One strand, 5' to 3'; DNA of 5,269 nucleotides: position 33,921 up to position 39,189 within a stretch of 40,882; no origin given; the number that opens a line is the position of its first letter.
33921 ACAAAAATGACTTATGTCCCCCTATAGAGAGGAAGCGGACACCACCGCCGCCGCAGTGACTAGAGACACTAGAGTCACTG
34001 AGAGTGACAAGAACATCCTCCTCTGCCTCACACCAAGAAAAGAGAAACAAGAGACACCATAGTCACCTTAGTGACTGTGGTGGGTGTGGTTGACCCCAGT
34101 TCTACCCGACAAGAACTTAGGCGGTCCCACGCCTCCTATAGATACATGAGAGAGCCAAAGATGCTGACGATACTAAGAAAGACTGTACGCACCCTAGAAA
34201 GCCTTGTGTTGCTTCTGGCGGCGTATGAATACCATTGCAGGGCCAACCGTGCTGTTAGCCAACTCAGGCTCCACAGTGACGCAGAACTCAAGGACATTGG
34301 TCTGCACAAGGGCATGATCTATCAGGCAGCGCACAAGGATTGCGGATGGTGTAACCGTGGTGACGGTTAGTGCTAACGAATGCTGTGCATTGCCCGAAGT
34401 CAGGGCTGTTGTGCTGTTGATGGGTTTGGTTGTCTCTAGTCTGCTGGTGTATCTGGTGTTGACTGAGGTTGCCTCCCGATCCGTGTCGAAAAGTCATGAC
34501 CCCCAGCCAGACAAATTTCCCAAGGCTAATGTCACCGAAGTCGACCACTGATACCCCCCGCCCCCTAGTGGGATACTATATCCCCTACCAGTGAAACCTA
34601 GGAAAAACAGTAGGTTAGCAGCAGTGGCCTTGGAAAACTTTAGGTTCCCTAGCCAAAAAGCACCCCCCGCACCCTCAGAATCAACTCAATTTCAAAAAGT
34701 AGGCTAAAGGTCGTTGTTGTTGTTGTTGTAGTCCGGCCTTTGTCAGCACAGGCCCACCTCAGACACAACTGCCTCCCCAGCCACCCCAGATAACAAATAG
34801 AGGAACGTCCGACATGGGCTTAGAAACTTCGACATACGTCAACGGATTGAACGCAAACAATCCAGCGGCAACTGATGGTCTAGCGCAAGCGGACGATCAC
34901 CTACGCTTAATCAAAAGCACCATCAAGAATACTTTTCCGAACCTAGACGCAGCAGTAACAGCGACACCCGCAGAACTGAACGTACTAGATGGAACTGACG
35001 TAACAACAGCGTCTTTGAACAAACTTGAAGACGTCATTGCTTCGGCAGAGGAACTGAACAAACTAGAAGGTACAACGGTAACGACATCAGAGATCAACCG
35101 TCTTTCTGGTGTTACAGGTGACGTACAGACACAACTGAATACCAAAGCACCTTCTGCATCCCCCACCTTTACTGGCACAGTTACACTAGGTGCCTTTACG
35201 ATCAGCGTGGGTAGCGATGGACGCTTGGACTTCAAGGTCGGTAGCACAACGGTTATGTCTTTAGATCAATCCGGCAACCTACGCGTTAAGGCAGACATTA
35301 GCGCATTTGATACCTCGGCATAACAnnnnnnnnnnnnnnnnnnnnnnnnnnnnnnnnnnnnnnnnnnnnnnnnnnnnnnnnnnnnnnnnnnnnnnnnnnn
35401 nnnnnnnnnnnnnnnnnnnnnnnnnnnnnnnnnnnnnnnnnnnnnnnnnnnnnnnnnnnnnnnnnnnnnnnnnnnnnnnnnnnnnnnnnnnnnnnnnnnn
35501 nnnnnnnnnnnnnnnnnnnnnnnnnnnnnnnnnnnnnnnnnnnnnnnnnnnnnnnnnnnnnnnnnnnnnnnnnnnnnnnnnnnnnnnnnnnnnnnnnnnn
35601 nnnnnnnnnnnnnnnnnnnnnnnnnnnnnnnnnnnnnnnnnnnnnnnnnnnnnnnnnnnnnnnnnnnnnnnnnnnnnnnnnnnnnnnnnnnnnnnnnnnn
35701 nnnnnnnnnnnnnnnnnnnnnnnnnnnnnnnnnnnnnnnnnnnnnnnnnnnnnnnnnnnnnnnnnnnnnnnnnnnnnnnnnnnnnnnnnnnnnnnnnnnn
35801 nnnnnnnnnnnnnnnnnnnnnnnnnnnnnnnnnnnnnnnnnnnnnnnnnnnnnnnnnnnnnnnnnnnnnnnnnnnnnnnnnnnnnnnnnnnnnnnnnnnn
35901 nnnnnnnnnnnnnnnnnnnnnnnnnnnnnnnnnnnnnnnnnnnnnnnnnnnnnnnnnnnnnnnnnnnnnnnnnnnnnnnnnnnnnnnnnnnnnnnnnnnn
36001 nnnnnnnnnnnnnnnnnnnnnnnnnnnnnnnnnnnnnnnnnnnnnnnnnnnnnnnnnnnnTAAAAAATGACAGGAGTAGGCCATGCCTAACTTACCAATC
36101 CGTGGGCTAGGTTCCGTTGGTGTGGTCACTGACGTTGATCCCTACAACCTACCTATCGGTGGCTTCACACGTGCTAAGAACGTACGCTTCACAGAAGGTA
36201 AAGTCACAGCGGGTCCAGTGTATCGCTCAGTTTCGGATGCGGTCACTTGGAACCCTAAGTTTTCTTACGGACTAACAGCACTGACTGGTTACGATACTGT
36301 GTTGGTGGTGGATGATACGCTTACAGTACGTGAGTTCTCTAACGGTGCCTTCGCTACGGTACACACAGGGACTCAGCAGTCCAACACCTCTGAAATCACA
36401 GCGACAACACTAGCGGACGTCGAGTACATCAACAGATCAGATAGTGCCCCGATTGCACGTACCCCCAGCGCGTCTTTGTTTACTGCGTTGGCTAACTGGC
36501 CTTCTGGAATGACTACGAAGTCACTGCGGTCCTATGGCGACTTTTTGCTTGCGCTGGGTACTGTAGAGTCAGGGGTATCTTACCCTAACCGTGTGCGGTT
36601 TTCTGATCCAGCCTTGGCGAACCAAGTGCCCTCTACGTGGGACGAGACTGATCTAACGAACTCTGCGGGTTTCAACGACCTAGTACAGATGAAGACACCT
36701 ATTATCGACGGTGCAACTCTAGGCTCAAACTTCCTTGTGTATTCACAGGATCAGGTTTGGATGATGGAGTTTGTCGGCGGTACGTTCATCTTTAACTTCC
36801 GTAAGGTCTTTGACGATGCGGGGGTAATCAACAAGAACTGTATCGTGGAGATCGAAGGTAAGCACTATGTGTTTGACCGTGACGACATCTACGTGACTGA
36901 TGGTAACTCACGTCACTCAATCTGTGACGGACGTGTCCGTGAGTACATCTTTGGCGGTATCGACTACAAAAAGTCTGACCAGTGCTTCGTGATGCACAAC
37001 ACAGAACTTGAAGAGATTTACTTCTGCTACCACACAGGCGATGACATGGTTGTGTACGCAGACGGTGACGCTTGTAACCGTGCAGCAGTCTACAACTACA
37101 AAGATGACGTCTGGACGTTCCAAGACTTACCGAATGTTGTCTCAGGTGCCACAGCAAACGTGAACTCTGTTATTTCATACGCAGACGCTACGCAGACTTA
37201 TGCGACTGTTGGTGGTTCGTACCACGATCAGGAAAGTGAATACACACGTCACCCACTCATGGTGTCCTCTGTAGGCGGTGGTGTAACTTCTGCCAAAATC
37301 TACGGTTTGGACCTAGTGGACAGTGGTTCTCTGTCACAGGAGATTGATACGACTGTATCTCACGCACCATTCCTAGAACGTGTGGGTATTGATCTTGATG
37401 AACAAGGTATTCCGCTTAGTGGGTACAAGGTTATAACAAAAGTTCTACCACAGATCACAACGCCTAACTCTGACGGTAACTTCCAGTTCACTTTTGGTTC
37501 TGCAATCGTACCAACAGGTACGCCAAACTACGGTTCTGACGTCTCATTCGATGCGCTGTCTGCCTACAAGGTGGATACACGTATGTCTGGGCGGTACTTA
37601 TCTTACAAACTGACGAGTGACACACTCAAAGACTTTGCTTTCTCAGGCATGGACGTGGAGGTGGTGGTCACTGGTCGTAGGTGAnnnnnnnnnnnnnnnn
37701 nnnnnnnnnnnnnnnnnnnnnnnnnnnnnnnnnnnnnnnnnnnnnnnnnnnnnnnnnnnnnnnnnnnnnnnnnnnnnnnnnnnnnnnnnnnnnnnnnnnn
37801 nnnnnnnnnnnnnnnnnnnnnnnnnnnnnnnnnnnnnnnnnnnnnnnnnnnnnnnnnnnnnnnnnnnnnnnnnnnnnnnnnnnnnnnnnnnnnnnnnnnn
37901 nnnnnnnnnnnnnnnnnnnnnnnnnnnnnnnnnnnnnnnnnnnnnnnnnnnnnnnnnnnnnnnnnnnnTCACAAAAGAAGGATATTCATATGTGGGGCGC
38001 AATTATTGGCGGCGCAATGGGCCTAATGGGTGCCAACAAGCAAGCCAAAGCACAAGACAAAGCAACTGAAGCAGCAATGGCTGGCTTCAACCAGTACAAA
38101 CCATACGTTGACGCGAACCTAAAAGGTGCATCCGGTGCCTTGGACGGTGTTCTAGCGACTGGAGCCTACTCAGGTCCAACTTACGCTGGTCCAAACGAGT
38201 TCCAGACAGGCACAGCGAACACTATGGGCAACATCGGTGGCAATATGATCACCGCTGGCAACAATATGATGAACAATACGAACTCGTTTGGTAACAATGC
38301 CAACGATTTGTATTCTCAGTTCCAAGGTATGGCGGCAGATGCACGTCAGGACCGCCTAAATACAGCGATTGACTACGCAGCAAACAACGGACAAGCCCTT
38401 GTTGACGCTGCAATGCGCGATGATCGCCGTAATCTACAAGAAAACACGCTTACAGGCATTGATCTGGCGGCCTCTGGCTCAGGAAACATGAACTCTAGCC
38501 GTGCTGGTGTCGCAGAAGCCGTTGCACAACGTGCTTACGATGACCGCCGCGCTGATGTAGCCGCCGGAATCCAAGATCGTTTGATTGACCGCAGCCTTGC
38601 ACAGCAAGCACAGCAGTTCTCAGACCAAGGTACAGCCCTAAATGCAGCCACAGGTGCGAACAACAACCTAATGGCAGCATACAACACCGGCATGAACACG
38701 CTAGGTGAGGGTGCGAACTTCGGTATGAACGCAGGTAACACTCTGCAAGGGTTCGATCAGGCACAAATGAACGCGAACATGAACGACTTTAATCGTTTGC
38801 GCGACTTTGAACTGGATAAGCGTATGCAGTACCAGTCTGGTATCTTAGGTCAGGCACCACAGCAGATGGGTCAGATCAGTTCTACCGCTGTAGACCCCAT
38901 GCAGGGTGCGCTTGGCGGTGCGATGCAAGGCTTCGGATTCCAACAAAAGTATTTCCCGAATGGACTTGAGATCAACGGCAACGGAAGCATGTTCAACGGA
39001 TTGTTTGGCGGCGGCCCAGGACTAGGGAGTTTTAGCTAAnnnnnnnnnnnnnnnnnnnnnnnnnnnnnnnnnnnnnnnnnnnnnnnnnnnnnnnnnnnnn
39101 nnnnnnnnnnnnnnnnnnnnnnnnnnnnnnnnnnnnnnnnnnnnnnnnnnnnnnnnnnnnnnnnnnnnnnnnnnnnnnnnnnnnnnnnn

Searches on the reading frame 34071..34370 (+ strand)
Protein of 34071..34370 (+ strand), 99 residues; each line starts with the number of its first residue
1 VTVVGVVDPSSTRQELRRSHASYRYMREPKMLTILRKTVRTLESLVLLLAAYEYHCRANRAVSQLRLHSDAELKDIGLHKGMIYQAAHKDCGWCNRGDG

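Call 7: search_protein_families(library=pfam, proteins=[window:34071-34370:+], max_evalue=0.01)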
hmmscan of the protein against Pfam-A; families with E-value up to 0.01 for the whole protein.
window:34071-34370:+ (99 aa): 1 family
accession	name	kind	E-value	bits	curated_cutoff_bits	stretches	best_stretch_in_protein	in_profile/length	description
PF06568.16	DUF1127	-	0.00043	20.4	23.3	1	49-84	2-37/37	Domain of unknown function (DUF1127)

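Call 20: search_protein_families(library=phrogs, proteins=[window:34071-34370:+], max_evalue=0.001)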
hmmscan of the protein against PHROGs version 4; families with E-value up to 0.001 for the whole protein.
window:34071-34370:+ (99 aa): 0 families

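Call 59: search_protein_families(library=pfam, proteins=[window:34071-34370:+], max_evalue=1)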
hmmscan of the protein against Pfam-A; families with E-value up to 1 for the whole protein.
window:34071-34370:+ (99 aa): 1 family
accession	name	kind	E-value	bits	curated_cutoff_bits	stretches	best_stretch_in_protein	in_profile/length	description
PF06568.16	DUF1127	-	0.00043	20.4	23.3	1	49-84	2-37/37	Domain of unknown function (DUF1127)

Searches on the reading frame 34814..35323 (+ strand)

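Call 7: search_protein_families(library=pfam, proteins=[window:34814-35323:+], max_evalue=0.01)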
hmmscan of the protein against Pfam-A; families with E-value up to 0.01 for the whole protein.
window:34814-35323:+ (169 aa): 0 families

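Call 20: search_protein_families(library=phrogs, proteins=[window:34814-35323:+], max_evalue=0.001)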
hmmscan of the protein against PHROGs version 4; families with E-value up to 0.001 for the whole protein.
window:34814-35323:+ (169 aa): 4 families
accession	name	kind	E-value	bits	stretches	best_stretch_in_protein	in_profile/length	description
phrog_6465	-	tail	1.1e-09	39.3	1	1-80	1-80/281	tail protein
phrog_5795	-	tail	6.8e-08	32.2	1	1-61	328-388/968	tail protein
phrog_16122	-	head and packaging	0.00022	21.3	1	73-138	106-171/526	virion structural protein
phrog_29288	-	unknown function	0.00026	19.5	1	44-160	821-934/1558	-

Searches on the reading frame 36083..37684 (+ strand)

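Call 7: search_protein_families(library=pfam, proteins=[window:36083-37684:+], max_evalue=0.01)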
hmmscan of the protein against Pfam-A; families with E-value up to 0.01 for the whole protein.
window:36083-37684:+ (533 aa): 0 families

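Call 20: search_protein_families(library=phrogs, proteins=[window:36083-37684:+], max_evalue=0.001)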
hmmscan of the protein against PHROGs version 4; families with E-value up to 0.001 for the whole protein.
window:36083-37684:+ (533 aa): 2 families
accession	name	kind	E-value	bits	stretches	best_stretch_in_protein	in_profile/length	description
phrog_3287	-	head and packaging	2.2e-93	314.9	1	12-533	12-524/524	virion structural protein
phrog_14417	-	tail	4.4e-24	85.2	1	192-533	664-1005/1005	tail fiber protein; host specificity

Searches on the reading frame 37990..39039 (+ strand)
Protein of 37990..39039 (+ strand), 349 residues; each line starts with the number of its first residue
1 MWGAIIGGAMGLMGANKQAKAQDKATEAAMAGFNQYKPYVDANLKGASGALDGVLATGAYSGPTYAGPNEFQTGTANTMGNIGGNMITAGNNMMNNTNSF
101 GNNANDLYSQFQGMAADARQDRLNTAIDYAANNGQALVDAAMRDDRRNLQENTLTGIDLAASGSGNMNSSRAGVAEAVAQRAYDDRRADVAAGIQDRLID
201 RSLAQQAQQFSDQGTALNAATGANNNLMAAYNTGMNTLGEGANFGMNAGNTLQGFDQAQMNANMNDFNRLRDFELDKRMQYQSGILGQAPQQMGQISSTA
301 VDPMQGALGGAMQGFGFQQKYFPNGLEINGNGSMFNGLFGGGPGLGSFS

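Call 20: search_protein_families(library=phrogs, proteins=[window:37990-39039:+], max_evalue=0.001)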
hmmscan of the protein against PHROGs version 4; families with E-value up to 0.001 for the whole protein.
window:37990-39039:+ (349 aa): 1 family
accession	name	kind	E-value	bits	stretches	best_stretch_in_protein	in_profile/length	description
phrog_4287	-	DNA, RNA and nucleotide metabolism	8e-07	29.6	1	26-317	11-312/392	DNA ejection protein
